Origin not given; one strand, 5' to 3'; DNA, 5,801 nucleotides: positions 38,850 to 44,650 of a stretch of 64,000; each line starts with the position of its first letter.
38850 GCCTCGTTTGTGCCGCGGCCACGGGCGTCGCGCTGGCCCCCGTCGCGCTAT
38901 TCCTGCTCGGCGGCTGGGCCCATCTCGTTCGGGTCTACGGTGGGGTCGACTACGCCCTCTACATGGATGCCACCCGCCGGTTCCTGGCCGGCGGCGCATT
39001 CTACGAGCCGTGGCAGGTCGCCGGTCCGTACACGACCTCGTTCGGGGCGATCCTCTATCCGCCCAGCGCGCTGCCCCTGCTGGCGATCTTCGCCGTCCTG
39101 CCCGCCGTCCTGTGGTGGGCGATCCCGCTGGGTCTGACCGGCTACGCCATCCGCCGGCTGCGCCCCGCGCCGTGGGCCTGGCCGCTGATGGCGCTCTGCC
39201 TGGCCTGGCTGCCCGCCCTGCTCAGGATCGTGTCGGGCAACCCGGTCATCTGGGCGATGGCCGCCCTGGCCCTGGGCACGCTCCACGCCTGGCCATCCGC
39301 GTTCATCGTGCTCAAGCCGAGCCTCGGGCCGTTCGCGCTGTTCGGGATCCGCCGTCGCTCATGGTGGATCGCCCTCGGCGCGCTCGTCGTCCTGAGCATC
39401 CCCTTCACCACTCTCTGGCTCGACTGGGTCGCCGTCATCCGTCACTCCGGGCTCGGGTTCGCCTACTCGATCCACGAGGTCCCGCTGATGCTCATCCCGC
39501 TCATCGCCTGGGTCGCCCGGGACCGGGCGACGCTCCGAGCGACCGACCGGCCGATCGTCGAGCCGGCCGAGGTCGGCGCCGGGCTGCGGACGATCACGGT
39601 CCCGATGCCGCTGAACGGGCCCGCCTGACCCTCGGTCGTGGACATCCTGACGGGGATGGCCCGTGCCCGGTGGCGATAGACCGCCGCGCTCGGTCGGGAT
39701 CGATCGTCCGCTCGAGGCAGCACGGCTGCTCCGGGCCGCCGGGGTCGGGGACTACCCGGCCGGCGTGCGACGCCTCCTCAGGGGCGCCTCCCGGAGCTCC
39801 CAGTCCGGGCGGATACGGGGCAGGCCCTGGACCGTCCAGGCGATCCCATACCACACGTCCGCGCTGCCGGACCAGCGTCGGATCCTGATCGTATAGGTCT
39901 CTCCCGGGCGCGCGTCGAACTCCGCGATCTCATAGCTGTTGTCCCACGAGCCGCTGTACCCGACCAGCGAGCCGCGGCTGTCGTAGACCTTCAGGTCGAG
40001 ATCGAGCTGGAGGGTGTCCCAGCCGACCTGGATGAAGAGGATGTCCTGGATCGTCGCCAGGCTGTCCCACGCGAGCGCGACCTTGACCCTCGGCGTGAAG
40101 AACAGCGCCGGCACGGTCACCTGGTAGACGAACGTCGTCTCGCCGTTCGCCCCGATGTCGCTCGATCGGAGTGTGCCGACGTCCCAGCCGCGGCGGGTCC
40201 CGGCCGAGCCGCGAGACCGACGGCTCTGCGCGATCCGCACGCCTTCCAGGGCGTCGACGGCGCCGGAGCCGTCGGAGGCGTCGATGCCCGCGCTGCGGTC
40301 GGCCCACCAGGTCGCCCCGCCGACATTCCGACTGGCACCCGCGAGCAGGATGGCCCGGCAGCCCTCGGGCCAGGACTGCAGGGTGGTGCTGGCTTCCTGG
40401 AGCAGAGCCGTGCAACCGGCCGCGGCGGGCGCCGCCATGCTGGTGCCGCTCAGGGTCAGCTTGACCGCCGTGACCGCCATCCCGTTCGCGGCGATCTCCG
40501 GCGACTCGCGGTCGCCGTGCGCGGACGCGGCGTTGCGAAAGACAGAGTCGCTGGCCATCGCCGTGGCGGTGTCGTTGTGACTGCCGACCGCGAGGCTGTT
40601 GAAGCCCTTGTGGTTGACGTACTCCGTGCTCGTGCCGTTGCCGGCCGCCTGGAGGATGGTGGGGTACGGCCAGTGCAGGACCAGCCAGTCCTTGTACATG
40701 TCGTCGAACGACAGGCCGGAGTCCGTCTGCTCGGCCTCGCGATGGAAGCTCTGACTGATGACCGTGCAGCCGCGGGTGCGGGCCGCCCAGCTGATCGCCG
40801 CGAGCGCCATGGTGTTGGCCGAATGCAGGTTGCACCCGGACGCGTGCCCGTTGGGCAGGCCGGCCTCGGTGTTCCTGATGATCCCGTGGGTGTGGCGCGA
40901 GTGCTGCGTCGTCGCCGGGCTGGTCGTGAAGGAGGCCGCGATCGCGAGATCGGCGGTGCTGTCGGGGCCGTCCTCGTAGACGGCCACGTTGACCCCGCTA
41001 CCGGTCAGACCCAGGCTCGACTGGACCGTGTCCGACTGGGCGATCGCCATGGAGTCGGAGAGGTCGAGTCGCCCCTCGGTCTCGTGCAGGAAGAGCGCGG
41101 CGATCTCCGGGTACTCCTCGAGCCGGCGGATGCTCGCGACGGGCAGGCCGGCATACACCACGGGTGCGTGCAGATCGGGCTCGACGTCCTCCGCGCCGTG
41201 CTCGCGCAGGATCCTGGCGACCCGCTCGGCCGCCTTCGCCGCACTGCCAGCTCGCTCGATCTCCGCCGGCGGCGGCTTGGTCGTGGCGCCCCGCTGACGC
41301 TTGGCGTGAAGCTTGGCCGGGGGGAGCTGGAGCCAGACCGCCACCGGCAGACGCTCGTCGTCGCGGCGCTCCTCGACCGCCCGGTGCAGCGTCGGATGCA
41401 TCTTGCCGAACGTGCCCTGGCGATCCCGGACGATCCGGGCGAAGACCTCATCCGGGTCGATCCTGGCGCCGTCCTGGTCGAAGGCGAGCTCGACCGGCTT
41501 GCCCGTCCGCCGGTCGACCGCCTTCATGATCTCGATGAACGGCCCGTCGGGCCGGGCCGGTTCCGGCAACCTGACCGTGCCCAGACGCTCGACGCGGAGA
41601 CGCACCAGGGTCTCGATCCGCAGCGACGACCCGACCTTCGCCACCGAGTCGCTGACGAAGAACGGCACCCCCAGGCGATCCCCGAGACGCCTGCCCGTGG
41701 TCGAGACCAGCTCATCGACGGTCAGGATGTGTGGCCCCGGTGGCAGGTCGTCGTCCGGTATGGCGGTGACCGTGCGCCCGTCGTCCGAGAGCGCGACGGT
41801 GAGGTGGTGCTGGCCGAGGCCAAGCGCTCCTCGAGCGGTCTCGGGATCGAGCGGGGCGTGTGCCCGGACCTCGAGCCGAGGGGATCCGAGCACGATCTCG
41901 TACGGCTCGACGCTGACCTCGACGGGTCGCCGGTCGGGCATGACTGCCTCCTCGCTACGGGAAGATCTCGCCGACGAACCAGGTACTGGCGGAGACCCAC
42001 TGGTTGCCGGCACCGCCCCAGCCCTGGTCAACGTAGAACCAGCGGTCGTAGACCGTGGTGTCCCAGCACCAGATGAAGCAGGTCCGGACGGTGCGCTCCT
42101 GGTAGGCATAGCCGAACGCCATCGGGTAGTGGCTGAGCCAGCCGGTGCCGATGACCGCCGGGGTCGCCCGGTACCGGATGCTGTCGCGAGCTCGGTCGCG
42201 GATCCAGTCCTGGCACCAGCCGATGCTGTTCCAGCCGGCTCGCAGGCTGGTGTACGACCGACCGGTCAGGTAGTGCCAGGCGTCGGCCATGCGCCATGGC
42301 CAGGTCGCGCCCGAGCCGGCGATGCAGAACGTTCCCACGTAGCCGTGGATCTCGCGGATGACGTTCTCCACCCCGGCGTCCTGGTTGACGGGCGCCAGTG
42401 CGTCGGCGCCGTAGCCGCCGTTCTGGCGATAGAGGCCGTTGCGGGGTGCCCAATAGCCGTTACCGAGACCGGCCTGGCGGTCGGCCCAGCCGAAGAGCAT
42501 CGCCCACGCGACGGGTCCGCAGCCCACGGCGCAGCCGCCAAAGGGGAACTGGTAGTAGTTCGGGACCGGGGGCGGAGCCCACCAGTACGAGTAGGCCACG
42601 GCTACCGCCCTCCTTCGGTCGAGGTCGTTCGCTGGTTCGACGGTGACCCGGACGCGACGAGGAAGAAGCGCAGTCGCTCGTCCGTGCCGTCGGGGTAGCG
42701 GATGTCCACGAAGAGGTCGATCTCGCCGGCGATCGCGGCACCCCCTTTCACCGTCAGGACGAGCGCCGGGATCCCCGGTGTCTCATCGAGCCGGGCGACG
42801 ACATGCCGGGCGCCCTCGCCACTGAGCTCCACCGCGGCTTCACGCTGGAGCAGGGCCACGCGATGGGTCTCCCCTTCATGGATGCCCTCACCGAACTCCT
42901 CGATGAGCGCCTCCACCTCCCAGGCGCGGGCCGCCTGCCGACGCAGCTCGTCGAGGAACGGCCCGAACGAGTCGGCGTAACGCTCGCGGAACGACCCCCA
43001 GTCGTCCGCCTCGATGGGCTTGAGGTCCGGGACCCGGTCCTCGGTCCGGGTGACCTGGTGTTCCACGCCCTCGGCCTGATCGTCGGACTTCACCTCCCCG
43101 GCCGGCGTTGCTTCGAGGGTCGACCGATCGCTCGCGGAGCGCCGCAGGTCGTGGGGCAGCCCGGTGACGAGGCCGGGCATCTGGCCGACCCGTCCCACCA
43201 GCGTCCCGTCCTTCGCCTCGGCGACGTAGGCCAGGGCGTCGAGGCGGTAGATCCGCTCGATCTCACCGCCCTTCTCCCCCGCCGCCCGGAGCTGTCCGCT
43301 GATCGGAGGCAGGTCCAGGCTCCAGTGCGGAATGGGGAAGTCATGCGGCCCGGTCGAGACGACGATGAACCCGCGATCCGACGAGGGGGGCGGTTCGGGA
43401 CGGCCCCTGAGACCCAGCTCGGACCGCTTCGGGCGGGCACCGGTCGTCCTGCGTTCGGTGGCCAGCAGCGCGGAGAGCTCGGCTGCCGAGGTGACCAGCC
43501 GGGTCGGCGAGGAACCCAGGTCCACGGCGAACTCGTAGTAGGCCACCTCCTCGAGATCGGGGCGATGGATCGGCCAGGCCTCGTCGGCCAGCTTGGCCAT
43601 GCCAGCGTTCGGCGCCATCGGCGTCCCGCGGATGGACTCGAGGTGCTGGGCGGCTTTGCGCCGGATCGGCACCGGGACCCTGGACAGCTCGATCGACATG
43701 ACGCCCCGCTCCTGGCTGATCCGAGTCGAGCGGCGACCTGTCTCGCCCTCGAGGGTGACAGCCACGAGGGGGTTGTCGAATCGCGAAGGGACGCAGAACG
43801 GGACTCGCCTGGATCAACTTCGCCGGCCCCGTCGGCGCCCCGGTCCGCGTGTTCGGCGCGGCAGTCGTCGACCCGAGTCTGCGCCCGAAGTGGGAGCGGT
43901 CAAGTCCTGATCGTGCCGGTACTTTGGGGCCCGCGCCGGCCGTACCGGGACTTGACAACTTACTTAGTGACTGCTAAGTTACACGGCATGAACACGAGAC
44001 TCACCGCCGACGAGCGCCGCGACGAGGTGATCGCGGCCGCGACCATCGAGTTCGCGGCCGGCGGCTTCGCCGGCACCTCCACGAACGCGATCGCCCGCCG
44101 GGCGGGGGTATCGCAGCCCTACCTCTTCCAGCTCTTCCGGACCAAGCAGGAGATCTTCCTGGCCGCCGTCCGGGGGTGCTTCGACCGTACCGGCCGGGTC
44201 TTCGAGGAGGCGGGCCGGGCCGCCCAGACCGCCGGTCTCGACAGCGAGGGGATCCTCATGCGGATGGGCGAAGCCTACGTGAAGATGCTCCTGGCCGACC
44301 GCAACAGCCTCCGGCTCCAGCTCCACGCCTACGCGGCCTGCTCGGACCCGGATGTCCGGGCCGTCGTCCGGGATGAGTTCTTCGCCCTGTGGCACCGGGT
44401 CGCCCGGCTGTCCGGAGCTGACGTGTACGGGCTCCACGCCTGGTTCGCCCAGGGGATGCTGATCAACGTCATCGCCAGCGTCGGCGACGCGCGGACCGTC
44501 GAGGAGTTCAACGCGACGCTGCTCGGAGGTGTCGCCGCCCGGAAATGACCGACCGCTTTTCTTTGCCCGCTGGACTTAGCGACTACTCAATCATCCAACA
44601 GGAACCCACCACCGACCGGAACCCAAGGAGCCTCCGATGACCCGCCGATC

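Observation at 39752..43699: Three-gene protease cassette with no signal peptides: candidate undescribed proteolytic system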

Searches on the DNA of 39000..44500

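Call 65: search_rna_families(source=window, start=39000, end=44500, threshold=evalue, max_evalue=0.1)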
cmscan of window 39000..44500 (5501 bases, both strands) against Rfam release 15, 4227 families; matches with E-value up to 0.1: 0.
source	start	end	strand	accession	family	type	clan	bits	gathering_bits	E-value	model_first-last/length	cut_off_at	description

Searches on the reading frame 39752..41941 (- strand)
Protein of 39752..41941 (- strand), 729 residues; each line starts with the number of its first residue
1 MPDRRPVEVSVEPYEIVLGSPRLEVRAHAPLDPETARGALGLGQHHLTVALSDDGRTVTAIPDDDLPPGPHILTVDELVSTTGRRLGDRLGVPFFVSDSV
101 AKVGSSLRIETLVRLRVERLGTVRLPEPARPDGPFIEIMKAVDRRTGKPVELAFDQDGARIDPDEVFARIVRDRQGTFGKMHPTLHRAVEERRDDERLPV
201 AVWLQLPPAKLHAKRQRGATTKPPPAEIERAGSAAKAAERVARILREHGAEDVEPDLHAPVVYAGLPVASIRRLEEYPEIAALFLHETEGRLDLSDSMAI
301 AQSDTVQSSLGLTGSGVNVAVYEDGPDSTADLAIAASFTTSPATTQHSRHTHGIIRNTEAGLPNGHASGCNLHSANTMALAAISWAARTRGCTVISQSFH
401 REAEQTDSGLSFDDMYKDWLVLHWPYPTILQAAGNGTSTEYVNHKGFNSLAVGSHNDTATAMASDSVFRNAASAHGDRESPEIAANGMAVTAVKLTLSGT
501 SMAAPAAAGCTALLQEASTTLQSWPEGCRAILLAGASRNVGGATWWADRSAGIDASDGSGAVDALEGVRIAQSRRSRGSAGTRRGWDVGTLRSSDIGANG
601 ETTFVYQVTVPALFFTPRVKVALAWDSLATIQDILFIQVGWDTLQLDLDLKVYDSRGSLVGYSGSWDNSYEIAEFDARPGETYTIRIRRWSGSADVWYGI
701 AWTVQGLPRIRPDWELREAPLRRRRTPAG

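Call 4: search_protein_families(library=pfam, proteins=[window:39752-41941:-], max_evalue=1)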
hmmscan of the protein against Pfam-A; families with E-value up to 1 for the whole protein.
window:39752-41941:- (729 aa): 2 families
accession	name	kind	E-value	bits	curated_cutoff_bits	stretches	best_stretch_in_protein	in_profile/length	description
PF00082.27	Peptidase_S8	-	1e-10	41.9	21.8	1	376-537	96-274/288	Subtilase family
PF04151.21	PPC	-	0.062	14.6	25.9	1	639-688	17-69/70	Bacterial pre-peptidase C-terminal domain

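Call 5: search_protein_families(library=ncbifam, proteins=[window:39752-41941:-], max_evalue=1)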
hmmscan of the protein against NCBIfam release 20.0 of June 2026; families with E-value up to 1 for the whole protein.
window:39752-41941:- (729 aa): 1 family
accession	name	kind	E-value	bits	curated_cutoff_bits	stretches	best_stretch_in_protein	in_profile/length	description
TIGR03921.1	T7SS_mycosin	equivalog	0.42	9.7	278.75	1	444-522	172-251/353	type VII secretion-associated serine protease mycosin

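Call 6: search_protein_families(library=padloc, proteins=[window:39752-41941:-], max_evalue=1)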
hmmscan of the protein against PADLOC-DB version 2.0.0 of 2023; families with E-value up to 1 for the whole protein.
window:39752-41941:- (729 aa): 1 family
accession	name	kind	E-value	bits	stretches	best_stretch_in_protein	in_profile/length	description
PDLC03014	subtilase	-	2.3e-06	25.4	1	249-538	132-377/391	-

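Call 27: find_homologous_proteins(query=window:39752-41941:-)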
Query window:39752-41941:- (729 aa): 789 proteins with E <= 0.001 among 8000 candidates; the best 120 are listed.
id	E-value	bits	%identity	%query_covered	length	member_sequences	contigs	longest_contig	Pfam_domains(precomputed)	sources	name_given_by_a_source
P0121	0.0e+0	1642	100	100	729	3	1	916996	PF00082.28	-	-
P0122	0.0e+0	1339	82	99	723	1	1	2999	PF00082.28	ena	-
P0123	0.0e+0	1336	82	99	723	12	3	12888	PF00082.28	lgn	-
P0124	0.0e+0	1308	80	99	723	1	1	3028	PF00082.28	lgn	-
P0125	0.0e+0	1302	80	98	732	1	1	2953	PF00082.28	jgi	jgi:Subtilase family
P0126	0.0e+0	1290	78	98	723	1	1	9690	PF00082.28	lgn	-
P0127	0.0e+0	1131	70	100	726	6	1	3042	PF00082.28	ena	-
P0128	0.0e+0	1129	70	98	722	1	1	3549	PF00082.28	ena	-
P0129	0.0e+0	1116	70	98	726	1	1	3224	PF00082.28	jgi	-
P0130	0.0e+0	1116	70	98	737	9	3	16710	PF00082.28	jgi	jgi:hypothetical protein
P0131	0.0e+0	1115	69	99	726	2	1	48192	PF00082.28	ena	-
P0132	0.0e+0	1112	68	98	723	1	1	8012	PF00082.28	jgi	jgi:hypothetical protein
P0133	0.0e+0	1111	69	98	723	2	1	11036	PF00082.28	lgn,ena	-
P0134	0.0e+0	1110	69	98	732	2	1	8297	PF00082.28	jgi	jgi:hypothetical protein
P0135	0.0e+0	1108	68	99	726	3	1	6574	PF00082.28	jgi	jgi:Subtilase family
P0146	0.0e+0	1085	67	99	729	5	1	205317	PF00082.28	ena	-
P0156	0.0e+0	1078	81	82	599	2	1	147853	PF00082.28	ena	-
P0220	1.6e-241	822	56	97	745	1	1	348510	PF00082.28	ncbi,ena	-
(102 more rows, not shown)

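Call 29: find_encoding_contigs(protein=P0156, flank=7000, max_places=1)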
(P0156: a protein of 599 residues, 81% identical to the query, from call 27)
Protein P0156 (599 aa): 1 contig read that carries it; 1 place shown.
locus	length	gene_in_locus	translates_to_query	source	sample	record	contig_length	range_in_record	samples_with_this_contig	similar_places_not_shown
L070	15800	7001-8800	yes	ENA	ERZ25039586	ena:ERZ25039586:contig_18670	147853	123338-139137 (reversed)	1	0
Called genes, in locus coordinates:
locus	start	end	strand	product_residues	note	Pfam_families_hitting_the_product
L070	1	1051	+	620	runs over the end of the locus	PF00496:SBP_bac_5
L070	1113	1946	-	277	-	PF04228:Zn_peptidase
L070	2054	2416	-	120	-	PF07883:Cupin_2, PF02311:AraC_binding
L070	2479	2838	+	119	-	PF07883:Cupin_2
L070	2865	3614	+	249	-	PF01925:TauE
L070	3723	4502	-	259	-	PF00753:Lactamase_B, PF12706:Lactamase_B_2 (weak), PF23023:Anti-Pycsar_Apyc1 (weak)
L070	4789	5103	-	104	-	-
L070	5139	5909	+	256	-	PF00202:Aminotran_3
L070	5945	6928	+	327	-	PF01636:APH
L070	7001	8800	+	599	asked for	PF00082:Peptidase_S8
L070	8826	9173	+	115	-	-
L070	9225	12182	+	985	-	PF13676:TIR_2, PF12894:ANAPC4_WD40 (faint), PF00400:WD40 (faint), PF23414:Beta-prop_EML_2 (faint), PF24796:WDR55 (faint), PF25175:Beta-prop_WDR5, PF23381:Beta-prop_IFT122_1st (weak), PF25174:Beta-prop_THOC3 (weak), +4 more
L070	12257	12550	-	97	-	-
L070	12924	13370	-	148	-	PF01475:FUR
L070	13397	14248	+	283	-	PF01297:ZnuA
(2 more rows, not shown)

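Call 30: find_encoding_contigs(protein=P0146, flank=7000, max_places=1)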
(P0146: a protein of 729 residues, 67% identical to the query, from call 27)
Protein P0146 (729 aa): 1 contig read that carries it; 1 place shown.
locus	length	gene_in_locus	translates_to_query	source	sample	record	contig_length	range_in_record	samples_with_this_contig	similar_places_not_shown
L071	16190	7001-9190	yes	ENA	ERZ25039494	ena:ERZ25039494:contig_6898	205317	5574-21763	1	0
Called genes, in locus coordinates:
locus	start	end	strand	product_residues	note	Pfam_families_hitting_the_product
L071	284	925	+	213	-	PF05137:PilN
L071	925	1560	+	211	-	PF04350:PilO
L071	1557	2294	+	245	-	-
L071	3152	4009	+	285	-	PF00482:T2SSF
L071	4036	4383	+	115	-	-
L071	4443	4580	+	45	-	-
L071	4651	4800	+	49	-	-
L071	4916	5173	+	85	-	-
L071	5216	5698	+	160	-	-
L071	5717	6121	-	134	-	-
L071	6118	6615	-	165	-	PF28009:SCO5918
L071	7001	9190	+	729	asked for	PF00082:Peptidase_S8 (weak)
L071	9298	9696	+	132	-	-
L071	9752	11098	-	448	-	PF20091:Abhydrolase_10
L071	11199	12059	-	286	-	PF01186:Lysyl_oxidase (weak)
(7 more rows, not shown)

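Call 31: find_encoding_contigs(protein=P0220, flank=7000, max_places=1)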
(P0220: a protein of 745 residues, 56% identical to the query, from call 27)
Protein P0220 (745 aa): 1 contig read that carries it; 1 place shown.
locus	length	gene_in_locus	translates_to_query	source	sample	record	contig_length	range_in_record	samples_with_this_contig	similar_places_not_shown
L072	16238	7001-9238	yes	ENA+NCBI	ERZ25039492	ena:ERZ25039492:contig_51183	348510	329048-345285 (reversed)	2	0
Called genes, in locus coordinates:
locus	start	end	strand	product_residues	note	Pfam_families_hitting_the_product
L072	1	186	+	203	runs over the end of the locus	-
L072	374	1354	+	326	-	PF03401:TctC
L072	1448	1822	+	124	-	-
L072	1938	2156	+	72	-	-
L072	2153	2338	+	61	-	PF07927:HicA_toxin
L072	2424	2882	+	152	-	-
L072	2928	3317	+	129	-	PF08818:DUF1801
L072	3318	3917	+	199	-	PF01596:Methyltransf_3, PF13649:Methyltransf_25, PF08241:Methyltransf_11, PF13578:Methyltransf_24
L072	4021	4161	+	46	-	-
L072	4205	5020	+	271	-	PF13489:Methyltransf_23, PF01209:Ubie_methyltran, PF13847:Methyltransf_31, PF08241:Methyltransf_11, PF08242:Methyltransf_12, PF13649:Methyltransf_25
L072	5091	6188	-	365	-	PF04199:Cyclase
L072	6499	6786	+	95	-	-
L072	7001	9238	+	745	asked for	PF00082:Peptidase_S8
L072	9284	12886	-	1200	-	PF08310:LGFP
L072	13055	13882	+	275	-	PF13714:PEP_mutase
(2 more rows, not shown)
